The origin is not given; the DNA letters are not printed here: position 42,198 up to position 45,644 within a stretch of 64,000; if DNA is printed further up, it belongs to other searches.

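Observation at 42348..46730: Translationally coupled cas9-cas1-cas2 with an 8-nt cas9/cas1 overlap leaves no room for an intergenic tracrRNA; compact Cas9 candidate for characterization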

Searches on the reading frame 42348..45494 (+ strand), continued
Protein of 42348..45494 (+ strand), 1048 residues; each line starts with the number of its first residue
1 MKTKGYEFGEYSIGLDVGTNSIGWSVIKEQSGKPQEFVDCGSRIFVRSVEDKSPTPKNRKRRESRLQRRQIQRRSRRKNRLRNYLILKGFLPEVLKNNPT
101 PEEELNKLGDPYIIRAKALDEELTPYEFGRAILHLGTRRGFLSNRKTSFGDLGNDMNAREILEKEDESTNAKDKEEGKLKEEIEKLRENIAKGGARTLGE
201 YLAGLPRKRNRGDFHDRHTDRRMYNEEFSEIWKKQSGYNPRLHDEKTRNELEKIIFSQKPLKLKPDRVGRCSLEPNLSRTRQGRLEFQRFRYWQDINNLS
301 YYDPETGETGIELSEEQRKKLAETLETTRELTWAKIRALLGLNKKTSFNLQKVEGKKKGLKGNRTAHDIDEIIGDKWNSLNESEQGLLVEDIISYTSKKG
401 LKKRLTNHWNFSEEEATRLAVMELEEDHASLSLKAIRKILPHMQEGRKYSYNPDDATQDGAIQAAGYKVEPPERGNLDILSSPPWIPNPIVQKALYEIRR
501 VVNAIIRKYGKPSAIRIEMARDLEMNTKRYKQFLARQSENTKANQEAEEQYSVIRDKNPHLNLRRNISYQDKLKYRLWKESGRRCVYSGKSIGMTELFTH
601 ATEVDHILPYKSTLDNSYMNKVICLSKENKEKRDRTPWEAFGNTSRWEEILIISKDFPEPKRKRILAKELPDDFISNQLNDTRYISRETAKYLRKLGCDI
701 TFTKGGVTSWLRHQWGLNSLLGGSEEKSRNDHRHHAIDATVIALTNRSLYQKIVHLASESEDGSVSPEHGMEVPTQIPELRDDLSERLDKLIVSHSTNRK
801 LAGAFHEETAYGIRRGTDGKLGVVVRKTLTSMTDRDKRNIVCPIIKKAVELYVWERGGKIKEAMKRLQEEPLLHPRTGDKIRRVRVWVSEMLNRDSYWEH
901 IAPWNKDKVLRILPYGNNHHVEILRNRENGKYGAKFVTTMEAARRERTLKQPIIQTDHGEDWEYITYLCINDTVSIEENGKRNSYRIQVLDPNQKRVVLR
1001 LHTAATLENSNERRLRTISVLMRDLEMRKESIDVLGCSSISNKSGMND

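Call 11: find_homologous_proteins(query=window:42348-45494:+, max_evalue=1e-20)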
Query window:42348-45494:+ (1048 aa): 1701 proteins with E <= 1e-20 among 8000 candidates; the best 120 are listed.
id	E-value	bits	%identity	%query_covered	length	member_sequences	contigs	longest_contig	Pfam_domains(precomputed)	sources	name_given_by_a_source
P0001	0.0e+0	2364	99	100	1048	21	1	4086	PF13395.13,PF18470.7,PF18541.8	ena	-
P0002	0.0e+0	2020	85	99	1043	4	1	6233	PF13395.13,PF18470.7,PF18541.8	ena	-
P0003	0.0e+0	1954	82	99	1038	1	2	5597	PF13395.13,PF18470.7,PF18541.8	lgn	-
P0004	0.0e+0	1953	82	100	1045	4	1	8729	PF13395.13,PF18470.7,PF18541.8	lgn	-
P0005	0.0e+0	1931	82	99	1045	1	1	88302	PF13395.13,PF18470.7,PF18541.8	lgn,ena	-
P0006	0.0e+0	1924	81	99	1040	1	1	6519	PF13395.13,PF18470.7,PF18541.8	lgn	-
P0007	0.0e+0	1924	81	99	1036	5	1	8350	PF13395.13,PF18470.7,PF18541.8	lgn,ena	-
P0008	0.0e+0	1923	80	100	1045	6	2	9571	PF13395.13,PF18470.7,PF18541.8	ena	-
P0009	0.0e+0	1911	81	99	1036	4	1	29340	PF13395.13,PF18470.7,PF18541.8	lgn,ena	-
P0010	0.0e+0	1910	80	99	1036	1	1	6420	PF13395.13,PF18470.7,PF18541.8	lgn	-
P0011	0.0e+0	1906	80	100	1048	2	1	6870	PF13395.13,PF18470.7,PF18541.8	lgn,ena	-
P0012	0.0e+0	1901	81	100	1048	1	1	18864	PF13395.13,PF18470.7,PF18541.8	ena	-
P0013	0.0e+0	1893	81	99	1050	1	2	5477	PF13395.13,PF18470.7,PF18541.8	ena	-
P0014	0.0e+0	1841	78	98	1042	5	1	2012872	PF13395.13,PF18470.7,PF18541.8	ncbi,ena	-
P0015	0.0e+0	1829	78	98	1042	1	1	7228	PF13395.13,PF18470.7,PF18541.8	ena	-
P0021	0.0e+0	1802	83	92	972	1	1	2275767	PF13395.13,PF18470.7,PF18541.8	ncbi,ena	-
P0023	0.0e+0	1775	76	98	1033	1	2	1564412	PF13395.13,PF18470.7,PF18541.8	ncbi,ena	-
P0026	0.0e+0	1489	64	98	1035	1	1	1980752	PF13395.13,PF18470.7,PF18541.8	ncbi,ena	-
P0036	0.0e+0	1307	57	99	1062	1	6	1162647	PF13395.13,PF18470.7,PF18541.8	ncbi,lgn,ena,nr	ncbi:MAG: type II CRISPR RNA-guided endonuclease Cas9 [Candidatus Mycalebacterium zealandia]|nr:MAG:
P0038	0.0e+0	1285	57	98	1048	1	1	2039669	PF13395.13,PF18470.7,PF18541.8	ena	-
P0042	4.0e-282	957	48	98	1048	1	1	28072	PF13395.13,PF18470.7,PF18541.8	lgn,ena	-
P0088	4.4e-266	904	47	95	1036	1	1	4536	PF13395.13,PF18470.7,PF18541.8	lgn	-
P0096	9.2e-265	899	47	98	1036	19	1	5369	PF13395.13,PF18470.7,PF18541.8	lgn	-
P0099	1.9e-264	898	47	98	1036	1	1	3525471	PF13395.13,PF18470.7,PF18541.8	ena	-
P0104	5.9e-263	893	46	98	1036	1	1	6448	PF13395.13,PF18470.7,PF18541.8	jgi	jgi:CRISPR-associated endonuclease Csn1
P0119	9.4e-261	886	46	98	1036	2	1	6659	PF13395.13,PF18470.7,PF18541.8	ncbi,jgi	-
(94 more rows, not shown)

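Call 15: find_related_loci(query=A1, collection=genome_contigs, flank=6000)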
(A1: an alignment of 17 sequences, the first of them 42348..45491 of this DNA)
Query A1 (1048 aa) in genome_contigs; peptide patterns used: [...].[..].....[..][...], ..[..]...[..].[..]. (x = any residue, [..] = any of these).
600 stretches matched a pattern (row limit reached: there are more); 531 encode a relative of the query (tblastn E <= 1e-3); the best 80 are kept; 80 distinct loci.
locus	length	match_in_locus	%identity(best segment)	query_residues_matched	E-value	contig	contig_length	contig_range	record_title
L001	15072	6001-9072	48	13-1036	0e+0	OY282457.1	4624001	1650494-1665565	MAG: uncultured Candidatus Binatia bacterium genome assembly, chromosome: 1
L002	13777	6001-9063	47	13-1036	0e+0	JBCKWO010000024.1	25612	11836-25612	Methylobacter sp. isolate SLM_LV1_0830-N19 Node_24_length_25612_cov_62.083240, whole genome shotgun sequence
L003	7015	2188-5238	46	5-1012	0e+0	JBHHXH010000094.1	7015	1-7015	MAG: Nitrospiria bacterium isolate D_2_bin.29 NODE_5719_length_7015_cov_6.802874, whole genome shotgun sequence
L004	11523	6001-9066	46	13-1036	0e+0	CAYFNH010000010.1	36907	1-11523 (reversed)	MAG TPA_asm: uncultured Piscirickettsiaceae bacterium isolate ERP019367_co1_36 genome assembly, contig: NODE_1144_length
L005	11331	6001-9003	46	13-1012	0e+0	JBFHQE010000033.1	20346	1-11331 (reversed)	MAG: Thiohalobacteraceae bacterium isolate Mix_sand08.2021.06.G.65 k141_581704_length_20346_cov_13.0000, whole genome sh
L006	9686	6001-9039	46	13-1036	0e+0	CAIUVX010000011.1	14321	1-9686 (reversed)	MAG: uncultured Methylococcales bacterium isolate Kiruna_bin-09260 genome assembly, contig: bin-09260:011/210, whole gen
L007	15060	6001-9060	45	9-1036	0e+0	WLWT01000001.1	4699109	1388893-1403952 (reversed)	MAG: Gammaproteobacteria bacterium isolate MH-Pat-all_autometa_1-5 scf7180000017258.4699109, whole genome shotgun sequen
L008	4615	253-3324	44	13-1039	0e+0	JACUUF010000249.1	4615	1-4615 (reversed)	MAG: Methyloprofundus sp. isolate Kmv24 NODE_8636_length_4615_cov_44.160746, whole genome shotgun sequence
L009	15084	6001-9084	47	7-1036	0e+0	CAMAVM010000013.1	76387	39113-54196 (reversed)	MAG: Methylomagnum ishizawai isolate MaH-09apr19-11 genome assembly, contig: MaH-09apr19-C554, whole genome shotgun sequ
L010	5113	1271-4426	43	13-1036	0e+0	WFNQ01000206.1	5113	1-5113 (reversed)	MAG: Thiomicrorhabdus sp. isolate S012_112 k151_374721, whole genome shotgun sequence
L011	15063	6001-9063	45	13-1036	0e+0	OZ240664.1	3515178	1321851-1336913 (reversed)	MAG: uncultured Pseudohongiella sp. isolate e05c5ecc-af14-43a7-87ef-81674bc34259 genome assembly, chromosome: 1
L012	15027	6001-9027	43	13-1012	0e+0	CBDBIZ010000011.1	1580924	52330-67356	MAG: Gammaproteobacteria bacterium isolate 9a307ab1-eba7-4902-9f0e-3c476f9a44b2 genome assembly, contig: contig_11, whol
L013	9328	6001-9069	42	5-1037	0e+0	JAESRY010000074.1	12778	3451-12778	MAG: Cycloclasticus sp. isolate NORP271 Contig_source1382A_9588, whole genome shotgun sequence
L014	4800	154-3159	43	7-1006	0e+0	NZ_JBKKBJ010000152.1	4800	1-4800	MAG: Methyloglobulus sp. isolate swi_bin.357 S1Ck127_9653567_flag_0_multi_11.9765_len_4800, whole genome shotgun sequenc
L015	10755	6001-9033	43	13-1013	0e+0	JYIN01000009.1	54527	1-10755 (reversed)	MAG: Gammaproteobacteria bacterium Gsub contig6965, whole genome shotgun sequence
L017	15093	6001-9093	43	12-1036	0e+0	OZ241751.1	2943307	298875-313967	MAG: Dehalococcoidia bacterium isolate 2d2bd2f0-bb19-455d-b0e6-924b4cd30b0b genome assembly, chromosome: 1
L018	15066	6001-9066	45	13-1036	0e+0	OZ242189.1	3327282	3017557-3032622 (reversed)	MAG: Halieaceae bacterium isolate 61d33dc2-a761-4bf4-98a1-452c2c590a1b genome assembly, chromosome: 1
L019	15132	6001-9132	44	13-1036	0e+0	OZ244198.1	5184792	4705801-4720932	MAG: Arenicellales bacterium isolate acf98f22-c3a9-4478-9d88-117e57475e35 genome assembly, chromosome: 1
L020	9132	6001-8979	39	12-1036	0e+0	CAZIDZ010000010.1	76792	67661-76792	MAG TPA_asm: uncultured bacterium isolate SRP214966_co4_367 genome assembly, contig: NODE_128_length_76792_cov_18.987112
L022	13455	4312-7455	37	13-1036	0e+0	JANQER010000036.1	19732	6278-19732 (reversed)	MAG: Elusimicrobia bacterium isolate PL23a_bin.39 k99_5130823, whole genome shotgun sequence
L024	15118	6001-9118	49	10-1036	0e+0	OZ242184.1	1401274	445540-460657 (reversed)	MAG: Thermodesulfobacteriota bacterium isolate 13ca7263-252e-4e88-bd46-881ee0964f5f genome assembly, chromosome: 1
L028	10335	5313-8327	33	13-1036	3e-149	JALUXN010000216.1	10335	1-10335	MAG: Mariprofundaceae bacterium isolate 131-447_metabat2_scaf2bin.005 131-447_scaffold_3788_c1, whole genome shotgun seq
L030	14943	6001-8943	33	8-1036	1e-134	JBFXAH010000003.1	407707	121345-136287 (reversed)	MAG: Pirellulales bacterium isolate CA_2019_TPBS_206 NODE_157_length_407707_cov_12.443147_TPBS, whole genome shotgun seq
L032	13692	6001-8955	33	13-1036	6e-121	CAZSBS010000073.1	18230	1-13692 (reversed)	MAG TPA_asm: uncultured Planctomycetaceae bacterium isolate SRP178699_co1_604 genome assembly, contig: NODE_3785_length_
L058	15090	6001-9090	29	13-1036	7e-93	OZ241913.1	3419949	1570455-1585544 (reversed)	MAG: Dehalococcoidia bacterium isolate 665203e5-4de3-409e-b258-c822a43d9238 genome assembly, chromosome: 1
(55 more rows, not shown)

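Call 16: find_encoding_contigs(protein=window:42348-45494:+, flank=6000, max_places=4)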
Protein window:42348-45494:+ (1048 aa): no gene with exactly this product is on record in the collection.

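Call 17: find_encoding_contigs(protein=P0014, flank=6000, max_places=3)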
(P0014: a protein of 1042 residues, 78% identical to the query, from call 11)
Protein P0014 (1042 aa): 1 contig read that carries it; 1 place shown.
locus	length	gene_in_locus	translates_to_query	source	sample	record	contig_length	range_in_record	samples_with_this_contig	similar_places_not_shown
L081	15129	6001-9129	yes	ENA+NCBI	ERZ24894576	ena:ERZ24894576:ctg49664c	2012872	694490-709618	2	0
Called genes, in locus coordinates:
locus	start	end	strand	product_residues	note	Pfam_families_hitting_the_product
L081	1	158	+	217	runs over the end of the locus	PF00929:RNase_T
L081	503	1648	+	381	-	PF08269:dCache_2, PF17200:sCache_2, PF08269:dCache_2, PF17200:sCache_2 (weak)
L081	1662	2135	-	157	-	PF05014:Nuc_deoxyrib_tr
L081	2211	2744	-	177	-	PF01451:LMWPc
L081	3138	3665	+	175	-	PF03693:ParD_antitoxin (weak), PF01909:NTP_transf_2, PF18765:Polbeta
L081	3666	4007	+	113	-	PF01934:HepT-like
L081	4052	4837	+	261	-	PF00378:ECH_1, PF16113:ECH_2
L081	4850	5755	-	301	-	PF03193:RsgA_GTPase (faint), PF00009:GTP_EFTU, PF00350:Dynamin_N (faint), PF01926:MMR_HSR1, PF02421:FeoB_N, PF04548:AIG1, PF10662:PduV-EutP, PF07650:KH_2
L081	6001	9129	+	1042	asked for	PF18470:Cas9_a, PF13395:HNH_4, PF18541:RuvC_III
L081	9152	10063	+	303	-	PF01867:Cas_Cas1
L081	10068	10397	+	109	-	PF20803:PaaX_M (weak), PF09827:CRISPR_Cas2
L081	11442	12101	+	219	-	-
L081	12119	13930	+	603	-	-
